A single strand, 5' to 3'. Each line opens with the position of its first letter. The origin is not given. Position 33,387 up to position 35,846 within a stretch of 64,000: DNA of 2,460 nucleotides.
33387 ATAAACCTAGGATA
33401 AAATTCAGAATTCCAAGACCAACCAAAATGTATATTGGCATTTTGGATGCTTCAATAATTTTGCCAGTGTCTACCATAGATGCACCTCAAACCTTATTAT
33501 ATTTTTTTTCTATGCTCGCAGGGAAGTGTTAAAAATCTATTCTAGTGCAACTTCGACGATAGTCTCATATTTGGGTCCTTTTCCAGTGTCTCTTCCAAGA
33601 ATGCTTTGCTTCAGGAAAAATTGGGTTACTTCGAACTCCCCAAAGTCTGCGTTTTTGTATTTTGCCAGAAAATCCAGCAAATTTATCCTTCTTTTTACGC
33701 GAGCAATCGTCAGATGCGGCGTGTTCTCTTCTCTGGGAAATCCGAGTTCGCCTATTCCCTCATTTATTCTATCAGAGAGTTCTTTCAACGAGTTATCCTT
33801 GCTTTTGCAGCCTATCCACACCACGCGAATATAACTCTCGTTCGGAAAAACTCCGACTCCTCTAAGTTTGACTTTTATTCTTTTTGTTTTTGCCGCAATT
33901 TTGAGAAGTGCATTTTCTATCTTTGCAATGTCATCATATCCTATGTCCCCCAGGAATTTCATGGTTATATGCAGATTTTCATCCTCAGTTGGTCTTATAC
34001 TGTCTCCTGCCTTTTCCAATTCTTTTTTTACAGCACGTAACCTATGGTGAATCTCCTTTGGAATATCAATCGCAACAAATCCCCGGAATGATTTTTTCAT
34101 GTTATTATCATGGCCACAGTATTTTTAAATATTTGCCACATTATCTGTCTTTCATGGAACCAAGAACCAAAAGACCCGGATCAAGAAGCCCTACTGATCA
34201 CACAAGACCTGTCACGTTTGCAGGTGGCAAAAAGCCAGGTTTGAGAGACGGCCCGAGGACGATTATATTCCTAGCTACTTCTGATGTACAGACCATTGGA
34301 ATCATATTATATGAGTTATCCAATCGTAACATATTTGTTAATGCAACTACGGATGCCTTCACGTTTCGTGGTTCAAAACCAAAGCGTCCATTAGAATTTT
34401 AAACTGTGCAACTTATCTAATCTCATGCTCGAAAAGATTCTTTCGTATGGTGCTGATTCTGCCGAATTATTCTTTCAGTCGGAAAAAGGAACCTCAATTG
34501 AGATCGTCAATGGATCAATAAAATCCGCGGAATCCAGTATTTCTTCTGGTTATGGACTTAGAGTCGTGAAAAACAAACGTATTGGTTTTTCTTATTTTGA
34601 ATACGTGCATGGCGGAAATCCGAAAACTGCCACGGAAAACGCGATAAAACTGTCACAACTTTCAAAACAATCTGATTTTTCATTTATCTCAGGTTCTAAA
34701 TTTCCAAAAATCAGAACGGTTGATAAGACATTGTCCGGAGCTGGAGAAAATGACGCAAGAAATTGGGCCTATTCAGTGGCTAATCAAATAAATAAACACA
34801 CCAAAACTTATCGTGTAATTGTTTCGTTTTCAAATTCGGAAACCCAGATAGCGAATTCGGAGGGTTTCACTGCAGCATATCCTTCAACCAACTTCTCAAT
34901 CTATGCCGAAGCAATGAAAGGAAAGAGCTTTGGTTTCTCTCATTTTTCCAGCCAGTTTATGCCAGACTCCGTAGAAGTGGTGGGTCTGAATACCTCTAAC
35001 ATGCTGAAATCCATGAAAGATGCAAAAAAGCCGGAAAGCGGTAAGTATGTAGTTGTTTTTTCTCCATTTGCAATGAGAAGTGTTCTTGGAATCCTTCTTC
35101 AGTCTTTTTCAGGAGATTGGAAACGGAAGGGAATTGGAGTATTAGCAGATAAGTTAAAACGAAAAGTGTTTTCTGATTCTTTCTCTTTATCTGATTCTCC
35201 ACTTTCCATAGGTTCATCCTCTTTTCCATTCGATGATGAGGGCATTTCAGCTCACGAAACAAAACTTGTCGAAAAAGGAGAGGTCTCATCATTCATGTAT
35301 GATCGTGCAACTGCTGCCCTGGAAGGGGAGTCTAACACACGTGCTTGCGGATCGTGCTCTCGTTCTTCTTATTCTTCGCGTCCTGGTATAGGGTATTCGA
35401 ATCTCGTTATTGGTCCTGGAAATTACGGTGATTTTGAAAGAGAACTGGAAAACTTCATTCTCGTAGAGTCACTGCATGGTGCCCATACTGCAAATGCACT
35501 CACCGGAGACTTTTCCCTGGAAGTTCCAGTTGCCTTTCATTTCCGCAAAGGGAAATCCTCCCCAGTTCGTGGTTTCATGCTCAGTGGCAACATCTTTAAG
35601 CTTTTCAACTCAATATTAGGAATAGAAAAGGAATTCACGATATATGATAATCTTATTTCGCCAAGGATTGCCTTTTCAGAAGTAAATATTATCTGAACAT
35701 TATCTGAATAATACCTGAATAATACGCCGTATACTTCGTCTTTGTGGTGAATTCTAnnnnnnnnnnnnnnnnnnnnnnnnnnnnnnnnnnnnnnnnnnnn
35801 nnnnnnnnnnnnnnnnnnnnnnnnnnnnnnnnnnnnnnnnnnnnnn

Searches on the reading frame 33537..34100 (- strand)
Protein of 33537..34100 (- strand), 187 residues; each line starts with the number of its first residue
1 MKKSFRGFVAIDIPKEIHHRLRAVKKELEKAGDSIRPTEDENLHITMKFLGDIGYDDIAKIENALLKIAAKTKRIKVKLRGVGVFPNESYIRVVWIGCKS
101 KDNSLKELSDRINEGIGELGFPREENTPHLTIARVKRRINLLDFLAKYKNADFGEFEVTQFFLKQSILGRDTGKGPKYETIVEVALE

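Call 57: search_protein_families(library=pfam, proteins=[window:33537-34100:-], max_evalue=0.00001)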
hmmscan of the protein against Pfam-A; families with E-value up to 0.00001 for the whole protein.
window:33537-34100:- (187 aa): 3 families
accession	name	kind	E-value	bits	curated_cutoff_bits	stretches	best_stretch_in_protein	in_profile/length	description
PF02834.22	LigT_PEase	-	1.9e-25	89.3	23.3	1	11-95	1-87/87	LigT like Phosphoesterase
PF13563.12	2_5_RNA_ligase2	-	7.8e-15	55.7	27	1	35-163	20-145/152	2'-5' RNA ligase superfamily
PF10469.15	AKAP7_NLS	-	2.1e-13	51.1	24.4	1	8-185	4-207/208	AKAP7 2'5' RNA ligase-like domain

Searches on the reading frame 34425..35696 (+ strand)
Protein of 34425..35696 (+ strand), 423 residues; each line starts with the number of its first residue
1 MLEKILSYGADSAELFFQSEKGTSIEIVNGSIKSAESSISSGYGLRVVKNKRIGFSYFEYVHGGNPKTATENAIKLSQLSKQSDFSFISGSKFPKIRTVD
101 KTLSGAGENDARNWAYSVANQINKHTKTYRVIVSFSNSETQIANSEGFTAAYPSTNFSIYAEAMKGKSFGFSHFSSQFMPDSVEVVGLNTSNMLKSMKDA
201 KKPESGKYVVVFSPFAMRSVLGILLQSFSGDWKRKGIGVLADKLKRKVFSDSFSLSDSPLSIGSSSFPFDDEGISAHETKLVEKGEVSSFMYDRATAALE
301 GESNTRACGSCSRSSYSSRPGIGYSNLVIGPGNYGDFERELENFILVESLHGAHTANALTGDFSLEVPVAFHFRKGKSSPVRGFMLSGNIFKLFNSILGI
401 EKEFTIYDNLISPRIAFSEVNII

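Call 28: search_protein_families(library=pfam, proteins=[window:34425-35696:+], max_evalue=0.001)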
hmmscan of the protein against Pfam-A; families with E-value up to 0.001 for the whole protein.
window:34425-35696:+ (423 aa): 3 families
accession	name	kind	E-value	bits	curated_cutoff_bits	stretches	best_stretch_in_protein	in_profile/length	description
PF19289.4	PmbA_TldD_3rd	-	2.3e-51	174.5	22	1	205-422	1-218/220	PmbA/TldA metallopeptidase C-terminal domain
PF01523.21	PmbA_TldD_1st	-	2.6e-14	53.5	20.9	1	13-64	1-52/65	PmbA/TldA metallopeptidase domain 1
PF19290.4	PmbA_TldD_2nd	-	9.3e-05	23.3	20.9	1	132-180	32-94/109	PmbA/TldA metallopeptidase central domain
